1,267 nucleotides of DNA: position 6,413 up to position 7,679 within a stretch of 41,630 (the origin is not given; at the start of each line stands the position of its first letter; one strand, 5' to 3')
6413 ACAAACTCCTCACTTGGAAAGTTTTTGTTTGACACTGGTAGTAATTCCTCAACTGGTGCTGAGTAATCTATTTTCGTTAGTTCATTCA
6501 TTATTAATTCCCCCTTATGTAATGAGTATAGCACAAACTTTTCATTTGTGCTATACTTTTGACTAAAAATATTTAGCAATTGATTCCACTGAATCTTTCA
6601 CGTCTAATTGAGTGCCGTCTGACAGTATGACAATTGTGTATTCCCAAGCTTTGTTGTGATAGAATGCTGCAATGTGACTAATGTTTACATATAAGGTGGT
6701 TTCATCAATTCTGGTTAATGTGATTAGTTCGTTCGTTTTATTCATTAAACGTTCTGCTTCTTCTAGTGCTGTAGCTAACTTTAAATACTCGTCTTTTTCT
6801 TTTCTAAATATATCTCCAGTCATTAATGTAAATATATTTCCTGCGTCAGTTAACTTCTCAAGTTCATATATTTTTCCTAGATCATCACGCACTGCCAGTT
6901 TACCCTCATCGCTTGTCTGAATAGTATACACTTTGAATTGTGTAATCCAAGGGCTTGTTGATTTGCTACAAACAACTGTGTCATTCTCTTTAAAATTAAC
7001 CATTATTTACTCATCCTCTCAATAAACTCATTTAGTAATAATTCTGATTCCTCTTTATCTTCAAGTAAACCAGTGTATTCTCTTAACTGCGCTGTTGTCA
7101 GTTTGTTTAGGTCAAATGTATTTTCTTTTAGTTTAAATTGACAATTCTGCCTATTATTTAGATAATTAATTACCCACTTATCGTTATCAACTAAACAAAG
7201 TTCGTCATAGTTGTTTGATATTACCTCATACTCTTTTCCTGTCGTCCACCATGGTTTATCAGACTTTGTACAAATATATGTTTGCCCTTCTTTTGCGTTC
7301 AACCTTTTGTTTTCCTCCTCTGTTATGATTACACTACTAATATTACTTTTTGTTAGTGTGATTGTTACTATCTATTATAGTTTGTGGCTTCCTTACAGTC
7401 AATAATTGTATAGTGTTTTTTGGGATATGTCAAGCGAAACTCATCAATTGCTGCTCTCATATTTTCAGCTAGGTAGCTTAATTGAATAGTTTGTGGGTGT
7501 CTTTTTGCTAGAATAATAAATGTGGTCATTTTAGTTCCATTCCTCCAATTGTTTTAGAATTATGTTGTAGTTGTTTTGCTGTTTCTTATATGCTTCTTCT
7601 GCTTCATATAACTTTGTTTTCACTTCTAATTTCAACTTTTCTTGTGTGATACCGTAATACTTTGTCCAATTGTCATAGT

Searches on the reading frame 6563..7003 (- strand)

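Call 12: search_protein_families(library=phrogs, proteins=[window:6563-7003:-])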
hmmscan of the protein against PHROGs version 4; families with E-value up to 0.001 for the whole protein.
window:6563-7003:- (146 aa): 1 family
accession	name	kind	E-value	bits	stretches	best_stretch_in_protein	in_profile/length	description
phrog_29604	-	unknown function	1.6e-42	144.5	1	87-146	1-60/60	-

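Call 43: search_protein_families(library=pfam, proteins=[window:6563-7003:-], max_evalue=0.01)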
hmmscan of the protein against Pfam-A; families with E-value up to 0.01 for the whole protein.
window:6563-7003:- (146 aa): 1 family
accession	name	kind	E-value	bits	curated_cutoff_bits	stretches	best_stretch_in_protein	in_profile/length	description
PF06289.16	FlbD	-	8.3e-05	22.5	24.7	1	94-143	2-48/59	Flagellar and Swarming motility proteins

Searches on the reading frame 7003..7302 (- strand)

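Call 12: search_protein_families(library=phrogs, proteins=[window:7003-7302:-])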
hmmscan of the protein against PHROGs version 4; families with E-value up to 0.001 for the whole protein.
window:7003-7302:- (99 aa): 1 family
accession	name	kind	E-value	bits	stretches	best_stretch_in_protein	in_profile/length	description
phrog_3523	-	unknown function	7e-10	39.8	1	2-61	139-207/315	-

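Call 76: search_protein_families(library=pfam, proteins=[window:7003-7302:-], max_evalue=0.1)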
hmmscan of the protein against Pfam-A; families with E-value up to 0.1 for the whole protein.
window:7003-7302:- (99 aa): 0 families

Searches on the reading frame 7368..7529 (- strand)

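Call 12: search_protein_families(library=phrogs, proteins=[window:7368-7529:-])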
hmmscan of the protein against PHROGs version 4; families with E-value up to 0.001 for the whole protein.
window:7368-7529:- (53 aa): 1 family
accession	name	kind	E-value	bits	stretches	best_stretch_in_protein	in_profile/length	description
phrog_29476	-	unknown function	2.4e-38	130.8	1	1-53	1-53/53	-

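Call 76: search_protein_families(library=pfam, proteins=[window:7368-7529:-], max_evalue=0.1)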
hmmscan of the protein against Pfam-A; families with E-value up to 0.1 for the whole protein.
window:7368-7529:- (53 aa): 0 families
